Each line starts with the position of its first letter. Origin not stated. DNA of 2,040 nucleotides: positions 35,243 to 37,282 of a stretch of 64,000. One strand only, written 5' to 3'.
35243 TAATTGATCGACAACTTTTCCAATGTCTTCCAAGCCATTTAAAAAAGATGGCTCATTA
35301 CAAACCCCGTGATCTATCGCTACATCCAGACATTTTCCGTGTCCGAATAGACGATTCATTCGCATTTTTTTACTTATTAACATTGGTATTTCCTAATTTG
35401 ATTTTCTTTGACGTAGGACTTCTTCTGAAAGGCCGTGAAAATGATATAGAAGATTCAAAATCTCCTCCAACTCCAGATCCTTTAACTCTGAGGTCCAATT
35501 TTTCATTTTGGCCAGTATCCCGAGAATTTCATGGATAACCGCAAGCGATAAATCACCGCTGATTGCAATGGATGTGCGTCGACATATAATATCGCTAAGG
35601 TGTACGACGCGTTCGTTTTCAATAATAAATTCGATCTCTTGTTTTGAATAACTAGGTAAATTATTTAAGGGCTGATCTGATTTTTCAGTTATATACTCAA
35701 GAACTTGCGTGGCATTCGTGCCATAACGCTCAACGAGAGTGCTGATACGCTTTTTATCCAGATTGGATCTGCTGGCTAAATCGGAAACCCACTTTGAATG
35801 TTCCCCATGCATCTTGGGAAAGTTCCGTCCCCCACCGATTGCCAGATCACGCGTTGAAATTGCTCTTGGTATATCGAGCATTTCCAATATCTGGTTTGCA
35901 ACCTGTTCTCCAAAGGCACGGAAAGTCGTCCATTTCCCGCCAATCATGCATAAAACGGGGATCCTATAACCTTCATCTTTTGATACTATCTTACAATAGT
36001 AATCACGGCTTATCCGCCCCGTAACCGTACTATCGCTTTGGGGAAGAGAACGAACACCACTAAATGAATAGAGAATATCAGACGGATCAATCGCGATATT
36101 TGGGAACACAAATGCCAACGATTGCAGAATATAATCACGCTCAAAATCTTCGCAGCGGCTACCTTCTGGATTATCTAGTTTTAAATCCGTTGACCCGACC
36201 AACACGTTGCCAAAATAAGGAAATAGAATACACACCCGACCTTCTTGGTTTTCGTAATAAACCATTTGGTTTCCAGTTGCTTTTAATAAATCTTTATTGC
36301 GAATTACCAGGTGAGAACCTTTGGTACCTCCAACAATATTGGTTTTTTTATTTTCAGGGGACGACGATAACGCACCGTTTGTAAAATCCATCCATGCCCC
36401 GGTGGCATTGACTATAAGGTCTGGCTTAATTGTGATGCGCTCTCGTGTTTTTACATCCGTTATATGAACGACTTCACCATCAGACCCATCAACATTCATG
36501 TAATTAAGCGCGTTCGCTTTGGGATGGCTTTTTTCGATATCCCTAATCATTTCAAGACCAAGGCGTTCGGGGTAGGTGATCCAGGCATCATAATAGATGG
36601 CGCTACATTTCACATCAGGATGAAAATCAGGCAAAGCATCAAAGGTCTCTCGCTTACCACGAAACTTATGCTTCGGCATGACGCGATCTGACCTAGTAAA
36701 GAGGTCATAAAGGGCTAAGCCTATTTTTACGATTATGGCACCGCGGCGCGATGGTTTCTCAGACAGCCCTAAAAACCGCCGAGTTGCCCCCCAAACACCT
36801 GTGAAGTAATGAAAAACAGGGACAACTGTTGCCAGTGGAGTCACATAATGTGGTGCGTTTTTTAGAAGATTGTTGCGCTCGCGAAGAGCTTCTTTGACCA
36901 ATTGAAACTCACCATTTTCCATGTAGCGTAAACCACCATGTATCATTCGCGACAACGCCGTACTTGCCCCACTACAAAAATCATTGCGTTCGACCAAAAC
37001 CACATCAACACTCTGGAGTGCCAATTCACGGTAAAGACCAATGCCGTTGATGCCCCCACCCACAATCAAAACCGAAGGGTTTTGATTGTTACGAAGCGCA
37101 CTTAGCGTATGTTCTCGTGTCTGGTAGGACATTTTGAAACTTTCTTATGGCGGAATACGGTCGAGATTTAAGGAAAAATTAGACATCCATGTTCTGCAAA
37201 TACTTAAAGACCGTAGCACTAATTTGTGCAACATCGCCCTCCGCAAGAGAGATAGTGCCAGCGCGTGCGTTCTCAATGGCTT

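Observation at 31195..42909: IS-bracketed sugar/polyol uptake and catabolism cluster combining ery-like and lsr-like gene families in an unfamiliar arrangement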

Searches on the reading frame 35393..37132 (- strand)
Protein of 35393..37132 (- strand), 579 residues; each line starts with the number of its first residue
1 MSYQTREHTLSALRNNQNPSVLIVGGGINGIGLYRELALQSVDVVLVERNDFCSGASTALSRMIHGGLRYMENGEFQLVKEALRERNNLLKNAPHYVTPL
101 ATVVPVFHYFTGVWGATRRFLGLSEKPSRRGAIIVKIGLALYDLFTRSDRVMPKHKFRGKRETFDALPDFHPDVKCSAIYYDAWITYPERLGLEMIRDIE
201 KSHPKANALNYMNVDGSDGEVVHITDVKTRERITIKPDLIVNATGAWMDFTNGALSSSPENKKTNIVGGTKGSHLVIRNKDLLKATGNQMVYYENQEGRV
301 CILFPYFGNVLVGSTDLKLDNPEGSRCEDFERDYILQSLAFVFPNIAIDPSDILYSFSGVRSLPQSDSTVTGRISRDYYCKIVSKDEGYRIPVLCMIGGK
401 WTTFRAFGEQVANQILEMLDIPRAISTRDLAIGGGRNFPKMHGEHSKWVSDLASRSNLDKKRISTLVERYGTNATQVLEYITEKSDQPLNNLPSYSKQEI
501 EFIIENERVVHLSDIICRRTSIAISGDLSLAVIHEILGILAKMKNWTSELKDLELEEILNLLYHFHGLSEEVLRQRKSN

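Call 3: search_protein_families(library=pfam, proteins=[window:35393-37132:-])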
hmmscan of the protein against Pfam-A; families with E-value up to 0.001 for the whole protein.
window:35393-37132:- (579 aa): 3 families
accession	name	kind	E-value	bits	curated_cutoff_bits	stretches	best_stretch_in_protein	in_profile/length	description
PF01266.30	DAO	-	5.3e-38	131.9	27.9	1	21-378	2-329/353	FAD dependent oxidoreductase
PF16901.10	DAO_C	-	1.1e-23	83.9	31.4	1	426-549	2-124/126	C-terminal domain of alpha-glycerophosphate oxidase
PF13450.12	NAD_binding_8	-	0.00012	22.7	21.9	1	23-59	1-37/68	NAD(P)-binding Rossmann-like domain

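Call 4: search_protein_families(library=ncbifam, proteins=[window:35393-37132:-])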
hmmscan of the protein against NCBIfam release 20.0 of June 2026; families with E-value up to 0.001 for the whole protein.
window:35393-37132:- (579 aa): 8 families
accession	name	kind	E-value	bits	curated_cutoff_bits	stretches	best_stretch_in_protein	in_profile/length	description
NF008899.0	PRK12266.1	equivalog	5.7e-79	265.9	360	1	17-524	5-482/508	glycerol-3-phosphate dehydrogenase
NF009906.0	PRK13369.1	equivalog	3e-65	220.7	352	1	20-522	8-479/502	glycerol-3-phosphate dehydrogenase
NF033461.1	glycerol3P_ox_1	equivalog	1.2e-47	162.5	840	2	1-368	2-353/607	type 1 glycerol-3-phosphate oxidase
TIGR03377.1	glycerol3P_GlpA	equivalog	1.5e-33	116.1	552.8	2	220-526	176-459/530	anaerobic glycerol-3-phosphate dehydrogenase subunit GlpA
NF008313.0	PRK11101.1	equivalog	1.4e-21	76.7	425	2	15-98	5-87/548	anaerobic glycerol-3-phosphate dehydrogenase subunit A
NF033460.1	glycerol3P_ox_II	equivalog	5.8e-08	32.3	460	1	21-68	4-52/361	type 2 glycerol-3-phosphate oxidase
TIGR03197.1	MnmC_Cterm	equivalog_domain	0.00012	21.3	174.2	1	21-95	2-77/400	FAD-dependent 5-carboxymethylaminomethyl-2-thiouridine(34) oxidoreductase MnmC1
NF050086.1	pipecolate_AmaA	exception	0.00064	18.5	600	0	7-97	14-105/425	L-pipecolate oxidase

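Call 13: find_homologous_proteins(query=window:35393-37132:-)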
Query window:35393-37132:- (579 aa): 7888 proteins with E <= 0.001 among 8000 candidates; the best 120 are listed.
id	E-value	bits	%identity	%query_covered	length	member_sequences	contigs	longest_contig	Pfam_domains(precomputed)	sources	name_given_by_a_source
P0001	0.0e+0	1222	92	100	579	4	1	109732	PF16901.11,PF01266.31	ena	-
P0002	4.5e-282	955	72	99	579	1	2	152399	PF16901.11,PF01266.31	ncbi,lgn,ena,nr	ncbi:MAG: glycerol-3-phosphate dehydrogenase/oxidase [Rhizobiales bacterium]|nr:glycerol-3-phosphate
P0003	9.6e-266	901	68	100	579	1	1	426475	PF16901.11,PF01266.31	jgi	jgi:glycerol-3-phosphate dehydrogenase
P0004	1.6e-262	890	67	100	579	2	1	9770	PF16901.11,PF01266.31,PF13450.13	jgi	-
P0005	2.0e-262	890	67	100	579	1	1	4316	PF16901.11,PF01266.31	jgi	-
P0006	5.0e-260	882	67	98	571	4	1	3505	PF16901.11,PF01266.31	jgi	-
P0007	3.5e-257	873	65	100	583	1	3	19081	PF16901.11,PF01266.31,PF13450.13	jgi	-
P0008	2.9e-256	870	66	99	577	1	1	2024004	PF16901.11,PF01266.31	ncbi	-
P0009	1.3e-252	858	64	99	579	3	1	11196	PF16901.11,PF01266.31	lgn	-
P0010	3.2e-251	853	65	99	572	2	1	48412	PF16901.11,PF01266.31,PF13450.13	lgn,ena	-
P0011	7.5e-225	766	59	97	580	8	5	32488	PF16901.11,PF01266.31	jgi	jgi:glycerol-3-phosphate dehydrogenase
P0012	9.8e-225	766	58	100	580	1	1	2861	PF16901.11,PF01266.31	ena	-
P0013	1.9e-224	765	60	98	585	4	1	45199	PF16901.11,PF01266.31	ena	-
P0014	2.4e-224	764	59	98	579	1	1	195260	PF16901.11,PF01266.31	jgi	jgi:glycerol-3-phosphate dehydrogenase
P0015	2.1e-222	758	58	98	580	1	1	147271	PF16901.11,PF01266.31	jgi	jgi:glycerol-3-phosphate dehydrogenase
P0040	9.7e-191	653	51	99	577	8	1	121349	PF16901.11,PF01266.31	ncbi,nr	ncbi:MAG: glycerol-3-phosphate dehydrogenase/oxidase [Oceanospirillaceae bacterium]|nr:glycerol-3-ph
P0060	5.9e-188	644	52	98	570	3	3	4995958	PF16901.11,PF01266.31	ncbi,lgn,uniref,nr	ncbi:glycerol-3-phosphate dehydrogenase [Aminobacter aminovorans]|uniref:Aerobic glycerol-3-phosphat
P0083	1.2e-186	640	51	97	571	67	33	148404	PF16901.11,PF01266.31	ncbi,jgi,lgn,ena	ncbi:MAG: glycerol-3-phosphate dehydrogenase/oxidase [Terriglobia bacterium]|jgi:glycerol-3-phosphat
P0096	3.8e-186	638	52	99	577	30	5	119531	PF16901.11,PF01266.31,PF13450.13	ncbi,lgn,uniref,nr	ncbi:FAD-dependent oxidoreductase [Sinorhizobium medicae]|uniref:glycerol-3-phosphate dehydrogenase/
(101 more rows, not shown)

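Call 14: find_related_loci(query=window:35393-37132:-, collection=genome_contigs, flank=10000)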
Query window:35393-37132:- (579 aa) in genome_contigs; peptide patterns used: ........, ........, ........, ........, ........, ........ (x = any residue, [..] = any of these).
17 stretches matched a pattern; 7 encode a relative of the query (tblastn E <= 1e-3); 7 distinct loci.
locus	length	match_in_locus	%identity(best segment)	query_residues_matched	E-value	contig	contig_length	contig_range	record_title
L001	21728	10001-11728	72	1-576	0e+0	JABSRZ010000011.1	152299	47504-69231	MAG: Hyphomicrobiales bacterium isolate DT_99 DT-Rhizobiales-2_scaffold_11, whole genome shotgun sequence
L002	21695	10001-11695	65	6-577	0e+0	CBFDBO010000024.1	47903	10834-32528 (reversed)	MAG TPA_asm: uncultured Rhodospirillales bacterium isolate SRR26215676_binner12_Refined_78 genome assembly, contig: ERZ2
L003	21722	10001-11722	66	4-577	0e+0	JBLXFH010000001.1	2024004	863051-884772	MAG: Rhodospirillales bacterium isolate ET02-11 T02maxbin_out.044_metabat.1RE.5K@1, whole genome shotgun sequence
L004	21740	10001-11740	58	1-577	0e+0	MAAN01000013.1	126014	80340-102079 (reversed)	Alphaproteobacteria bacterium 46_93_T64 BD02T64_scaffold_672, whole genome shotgun sequence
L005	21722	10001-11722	57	6-579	0e+0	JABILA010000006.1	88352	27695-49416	MAG: Alphaproteobacteria bacterium isolate SI054_bin61 k141_1087087, whole genome shotgun sequence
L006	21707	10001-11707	57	1-569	0e+0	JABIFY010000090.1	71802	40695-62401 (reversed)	MAG: Alphaproteobacteria bacterium isolate SI053_bin31 k141_722237, whole genome shotgun sequence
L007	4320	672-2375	47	6-575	0e+0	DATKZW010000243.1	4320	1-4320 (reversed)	MAG TPA_asm: Sumerlaeia bacterium isolate SMAG_U14255 k141_2991422, whole genome shotgun sequence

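Call 16: find_encoding_contigs(protein=P0001, flank=10000, max_places=3)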
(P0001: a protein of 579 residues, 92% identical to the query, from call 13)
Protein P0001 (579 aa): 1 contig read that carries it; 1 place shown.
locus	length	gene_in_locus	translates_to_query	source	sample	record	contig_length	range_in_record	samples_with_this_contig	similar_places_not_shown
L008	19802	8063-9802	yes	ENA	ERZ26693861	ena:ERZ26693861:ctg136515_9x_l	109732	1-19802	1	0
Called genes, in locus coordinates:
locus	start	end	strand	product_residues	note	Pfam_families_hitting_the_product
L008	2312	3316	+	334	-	PF13407:Peripla_BP_4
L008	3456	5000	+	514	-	PF02463:SMC_N (faint), PF00005:ABC_tran, PF13304:AAA_21 (faint), PF00005:ABC_tran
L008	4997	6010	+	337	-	PF02653:BPD_transp_2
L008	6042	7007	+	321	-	PF04545:Sigma70_r4 (weak), PF08281:Sigma70_r4_2 (weak), PF04198:Sugar-bind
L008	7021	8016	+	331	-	PF00248:Aldo_ket_red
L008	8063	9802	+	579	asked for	PF01266:DAO, PF16901:DAO_C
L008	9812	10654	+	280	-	PF01791:DeoC, PF22649:Cgl0159 (weak)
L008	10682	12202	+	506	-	PF00370:FGGY_N, PF02782:FGGY_C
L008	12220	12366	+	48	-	-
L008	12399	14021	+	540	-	PF00732:GMC_oxred_N, PF00890:FAD_binding_2 (faint), PF05834:Lycopene_cycl (faint), PF05199:GMC_oxred_C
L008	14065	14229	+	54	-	-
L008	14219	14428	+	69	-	-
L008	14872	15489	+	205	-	PF01250:Ribosomal_S6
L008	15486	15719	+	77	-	PF01084:Ribosomal_S18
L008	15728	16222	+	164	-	PF01281:Ribosomal_L9_N, PF03948:Ribosomal_L9_C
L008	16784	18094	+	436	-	PF00772:DnaB, PF03796:DnaB_C, PF13481:AAA_25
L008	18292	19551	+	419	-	PF01168:Ala_racemase_N, PF00842:Ala_racemase_C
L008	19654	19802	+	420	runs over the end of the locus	PF00154:RecA_N (weak), PF13481:AAA_25, PF03796:DnaB_C (faint), PF06745:ATPase, PF23442:DUF7125 (weak), PF07088:GvpD_P-loop (faint), PF05362:Lon_C (faint), PF13541:ChlI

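Call 23: find_encoding_contigs(protein=P0096, flank=10000, max_places=2)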
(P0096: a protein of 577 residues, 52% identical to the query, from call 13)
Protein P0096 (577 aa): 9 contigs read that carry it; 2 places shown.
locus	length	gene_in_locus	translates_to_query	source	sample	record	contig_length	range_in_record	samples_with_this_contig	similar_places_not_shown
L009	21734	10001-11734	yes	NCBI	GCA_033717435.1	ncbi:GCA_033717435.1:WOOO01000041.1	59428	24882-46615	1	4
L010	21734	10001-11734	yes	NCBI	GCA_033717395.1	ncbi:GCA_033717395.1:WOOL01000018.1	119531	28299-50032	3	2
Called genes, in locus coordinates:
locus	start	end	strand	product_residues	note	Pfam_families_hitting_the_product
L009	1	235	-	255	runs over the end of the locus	PF00392:GntR, PF07729:FCD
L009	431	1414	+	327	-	PF00532:Peripla_BP_1, PF13407:Peripla_BP_4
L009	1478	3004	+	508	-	PF00005:ABC_tran, PF13304:AAA_21 (faint), PF00005:ABC_tran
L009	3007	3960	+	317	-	PF02653:BPD_transp_2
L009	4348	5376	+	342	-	PF13407:Peripla_BP_4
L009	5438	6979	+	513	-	PF00005:ABC_tran, PF13304:AAA_21 (faint), PF00005:ABC_tran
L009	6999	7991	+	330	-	PF02653:BPD_transp_2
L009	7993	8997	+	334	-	PF04545:Sigma70_r4, PF08281:Sigma70_r4_2, PF12802:MarR_2, PF13384:HTH_23 (weak), PF13545:HTH_Crp_2 (faint), PF04198:Sugar-bind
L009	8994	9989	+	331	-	PF00248:Aldo_ket_red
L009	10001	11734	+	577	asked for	PF01266:DAO, PF13450:NAD_binding_8 (weak), PF16901:DAO_C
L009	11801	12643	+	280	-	PF01791:DeoC, PF22649:Cgl0159 (weak)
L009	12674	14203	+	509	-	PF00370:FGGY_N, PF02782:FGGY_C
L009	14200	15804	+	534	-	PF00732:GMC_oxred_N, PF05199:GMC_oxred_C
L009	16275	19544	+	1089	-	PF12773:DZR, PF13240:Zn_Ribbon_1 (faint), PF00211:Guanylate_cyc, PF13191:AAA_16, PF07719:TPR_2 (faint), PF13424:TPR_12 (faint), PF00515:TPR_1 (faint), PF13181:TPR_8 (faint)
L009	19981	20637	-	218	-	PF00578:AhpC-TSA, PF08534:Redoxin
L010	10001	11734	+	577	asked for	PF01266:DAO, PF13450:NAD_binding_8 (weak), PF16901:DAO_C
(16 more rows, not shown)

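Call 24: find_encoding_contigs(protein=P0060, flank=10000, max_places=2)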
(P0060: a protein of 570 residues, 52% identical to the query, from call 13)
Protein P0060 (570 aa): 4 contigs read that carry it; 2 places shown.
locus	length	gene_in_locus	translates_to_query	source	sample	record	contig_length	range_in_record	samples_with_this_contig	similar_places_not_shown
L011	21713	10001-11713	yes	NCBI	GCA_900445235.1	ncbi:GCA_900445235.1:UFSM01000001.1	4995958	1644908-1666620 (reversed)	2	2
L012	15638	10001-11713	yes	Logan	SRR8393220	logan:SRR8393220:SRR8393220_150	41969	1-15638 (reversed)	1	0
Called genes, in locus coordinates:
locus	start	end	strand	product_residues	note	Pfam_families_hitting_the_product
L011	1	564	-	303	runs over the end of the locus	PF02615:Ldh_2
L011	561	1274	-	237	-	PF00392:GntR, PF07729:FCD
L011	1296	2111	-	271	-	PF00528:BPD_transp_1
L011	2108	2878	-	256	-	PF00005:ABC_tran, PF13304:AAA_21 (faint)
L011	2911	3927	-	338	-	PF13379:NMT1_2, PF09084:NMT1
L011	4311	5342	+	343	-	PF00532:Peripla_BP_1 (weak), PF13407:Peripla_BP_4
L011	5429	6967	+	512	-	PF00005:ABC_tran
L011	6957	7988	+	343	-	PF02653:BPD_transp_2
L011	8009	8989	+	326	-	PF12802:MarR_2, PF13384:HTH_23 (weak), PF04545:Sigma70_r4 (weak), PF08281:Sigma70_r4_2, PF13551:HTH_29 (weak), PF13936:HTH_38 (faint), PF04198:Sugar-bind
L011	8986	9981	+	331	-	PF00248:Aldo_ket_red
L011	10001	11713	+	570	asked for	PF01266:DAO, PF16901:DAO_C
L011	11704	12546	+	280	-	PF01791:DeoC, PF22649:Cgl0159 (weak)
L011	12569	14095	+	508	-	PF00370:FGGY_N, PF02782:FGGY_C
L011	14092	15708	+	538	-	PF00732:GMC_oxred_N, PF00890:FAD_binding_2 (faint), PF05199:GMC_oxred_C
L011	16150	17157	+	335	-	PF13531:SBP_bac_11, PF01547:SBP_bac_1, PF13416:SBP_bac_8, PF13343:SBP_bac_6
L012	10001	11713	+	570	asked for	PF01266:DAO, PF16901:DAO_C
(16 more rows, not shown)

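Call 27: find_encoding_contigs(protein=P0002, flank=10000, max_places=1)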
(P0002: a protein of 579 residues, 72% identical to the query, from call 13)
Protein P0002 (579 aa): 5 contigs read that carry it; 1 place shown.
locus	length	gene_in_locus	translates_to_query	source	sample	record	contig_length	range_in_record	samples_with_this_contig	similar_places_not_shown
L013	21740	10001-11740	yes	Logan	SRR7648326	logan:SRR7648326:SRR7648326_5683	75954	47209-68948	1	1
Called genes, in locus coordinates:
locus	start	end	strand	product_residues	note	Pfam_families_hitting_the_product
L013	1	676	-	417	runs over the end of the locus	PF00890:FAD_binding_2 (faint), PF01266:DAO, PF07992:Pyr_redox_2 (faint), PF13738:Pyr_redox_3 (faint)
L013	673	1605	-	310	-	PF05544:Pro_racemase, PF02567:PhzC-PhzF (faint)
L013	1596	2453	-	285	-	PF00701:DHDPS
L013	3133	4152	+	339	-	PF13407:Peripla_BP_4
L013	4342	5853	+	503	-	PF03193:RsgA_GTPase (faint), PF00005:ABC_tran, PF02367:TsaE (faint), PF13401:AAA_22 (faint), PF00004:AAA (faint), PF13304:AAA_21 (faint), PF00005:ABC_tran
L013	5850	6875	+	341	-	PF02653:BPD_transp_2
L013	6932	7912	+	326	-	PF02653:BPD_transp_2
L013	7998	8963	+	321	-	PF04545:Sigma70_r4 (faint), PF08281:Sigma70_r4_2, PF04198:Sugar-bind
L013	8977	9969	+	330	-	PF00248:Aldo_ket_red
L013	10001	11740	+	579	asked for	PF01266:DAO, PF16901:DAO_C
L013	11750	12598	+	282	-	PF01791:DeoC, PF22649:Cgl0159 (faint)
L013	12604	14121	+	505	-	PF00370:FGGY_N, PF02782:FGGY_C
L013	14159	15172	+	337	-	PF08240:ADH_N, PF00107:ADH_zinc_N, PF13602:ADH_zinc_N_2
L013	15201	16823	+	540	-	PF00732:GMC_oxred_N, PF00890:FAD_binding_2 (faint), PF05834:Lycopene_cycl (weak), PF05199:GMC_oxred_C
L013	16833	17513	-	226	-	PF00440:TetR_N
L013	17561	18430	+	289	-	PF12146:Hydrolase_4, PF00561:Abhydrolase_1, PF12697:Abhydrolase_6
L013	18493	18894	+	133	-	PF01124:MAPEG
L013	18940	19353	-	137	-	PF01381:HTH_3, PF13413:HTH_25 (weak), PF13443:HTH_26, PF13560:HTH_31, PF13239:2TM (weak)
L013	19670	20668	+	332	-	PF00561:Abhydrolase_1, PF12146:Hydrolase_4, PF12697:Abhydrolase_6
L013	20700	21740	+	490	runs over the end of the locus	PF02696:SelO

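Call 28: find_encoding_contigs(protein=P0083, flank=10000, max_places=2)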
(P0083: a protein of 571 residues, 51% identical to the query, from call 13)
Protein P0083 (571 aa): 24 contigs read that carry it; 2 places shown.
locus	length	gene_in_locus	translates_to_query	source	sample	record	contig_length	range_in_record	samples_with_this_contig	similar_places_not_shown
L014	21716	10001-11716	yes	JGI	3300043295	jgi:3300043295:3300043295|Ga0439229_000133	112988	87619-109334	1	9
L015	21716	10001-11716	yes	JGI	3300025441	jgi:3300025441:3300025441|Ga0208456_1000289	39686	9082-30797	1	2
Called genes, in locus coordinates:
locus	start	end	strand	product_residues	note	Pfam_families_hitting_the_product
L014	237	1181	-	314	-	PF00294:PfkB, PF08543:Phos_pyr_kin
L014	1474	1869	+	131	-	PF01842:ACT (faint), PF19571:ACT_8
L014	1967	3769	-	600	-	PF02771:Acyl-CoA_dh_N, PF02770:Acyl-CoA_dh_M, PF00441:Acyl-CoA_dh_1, PF22924:ACOX_C_alpha1, PF08028:Acyl-CoA_dh_2, PF21263:Acyl-CoA-dh_C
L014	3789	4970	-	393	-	PF00108:Thiolase_N, PF02803:Thiolase_C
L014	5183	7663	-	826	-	PF02737:3HCDH_N, PF00725:3HCDH, PF00378:ECH_1, PF16113:ECH_2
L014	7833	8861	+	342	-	PF00294:PfkB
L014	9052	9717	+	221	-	PF01081:Aldolase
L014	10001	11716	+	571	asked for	PF01266:DAO, PF16901:DAO_C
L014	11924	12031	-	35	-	-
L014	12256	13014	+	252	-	PF01975:SurE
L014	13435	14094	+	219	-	PF02085:Cytochrom_CIII (faint), PF14537:Cytochrom_c3_2 (faint), PF22113:Mtrc-MtrF_II-IV_dom (faint), PF14522:Cytochrome_C7 (weak)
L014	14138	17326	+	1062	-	PF12838:Fer4_7 (weak), PF13247:Fer4_11 (faint)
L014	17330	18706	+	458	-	PF03916:NrfD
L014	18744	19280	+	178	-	PF11821:ActD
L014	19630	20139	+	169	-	PF13442:Cytochrome_CBB3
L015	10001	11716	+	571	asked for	PF01266:DAO, PF16901:DAO_C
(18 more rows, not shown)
